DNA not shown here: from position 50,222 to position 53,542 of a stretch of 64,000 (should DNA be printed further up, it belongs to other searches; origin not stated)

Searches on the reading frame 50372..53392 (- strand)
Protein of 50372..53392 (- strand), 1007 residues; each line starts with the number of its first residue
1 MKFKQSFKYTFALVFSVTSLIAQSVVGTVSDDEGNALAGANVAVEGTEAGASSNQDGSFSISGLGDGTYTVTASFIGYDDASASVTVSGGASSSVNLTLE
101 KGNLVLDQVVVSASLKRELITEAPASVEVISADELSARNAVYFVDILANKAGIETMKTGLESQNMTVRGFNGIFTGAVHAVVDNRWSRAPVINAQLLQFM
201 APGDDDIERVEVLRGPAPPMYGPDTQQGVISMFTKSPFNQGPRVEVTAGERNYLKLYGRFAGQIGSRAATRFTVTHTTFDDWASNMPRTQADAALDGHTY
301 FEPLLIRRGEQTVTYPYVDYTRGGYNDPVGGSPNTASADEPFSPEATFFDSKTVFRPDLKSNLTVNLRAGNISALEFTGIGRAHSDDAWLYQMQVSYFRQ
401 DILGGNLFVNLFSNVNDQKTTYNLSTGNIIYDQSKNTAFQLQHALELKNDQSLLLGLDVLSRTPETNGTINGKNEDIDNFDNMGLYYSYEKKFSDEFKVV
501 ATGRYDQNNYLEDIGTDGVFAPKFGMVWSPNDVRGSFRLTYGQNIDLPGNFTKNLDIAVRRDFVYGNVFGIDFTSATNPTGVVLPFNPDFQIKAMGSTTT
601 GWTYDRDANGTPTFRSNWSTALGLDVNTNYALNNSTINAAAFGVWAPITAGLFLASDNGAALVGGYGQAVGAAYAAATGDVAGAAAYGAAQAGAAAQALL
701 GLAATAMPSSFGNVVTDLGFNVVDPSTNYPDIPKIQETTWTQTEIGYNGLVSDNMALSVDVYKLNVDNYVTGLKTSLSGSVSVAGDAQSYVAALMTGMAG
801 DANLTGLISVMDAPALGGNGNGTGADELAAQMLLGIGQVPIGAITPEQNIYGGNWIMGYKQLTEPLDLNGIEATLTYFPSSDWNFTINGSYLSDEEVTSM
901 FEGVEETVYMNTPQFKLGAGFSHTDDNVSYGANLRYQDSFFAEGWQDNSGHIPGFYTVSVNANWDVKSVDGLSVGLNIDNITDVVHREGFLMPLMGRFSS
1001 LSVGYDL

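Call 33: search_protein_families(library=pfam, proteins=[window:50372-53392:-], max_evalue=0.00001)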
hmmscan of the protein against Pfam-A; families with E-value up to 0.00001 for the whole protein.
window:50372-53392:- (1007 aa): 3 families
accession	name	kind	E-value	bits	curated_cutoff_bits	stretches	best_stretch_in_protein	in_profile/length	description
PF13715.12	CarbopepD_reg_2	-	2.9e-20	72.5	32.2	1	27-111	3-88/88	CarboxypepD_reg-like domain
PF13620.12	CarboxypepD_reg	-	1.3e-17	64.4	32.3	1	24-100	1-82/82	Carboxypeptidase regulatory-like domain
PF07715.20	Plug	-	7.4e-14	52.6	23.9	1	122-229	4-107/107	TonB-dependent Receptor Plug Domain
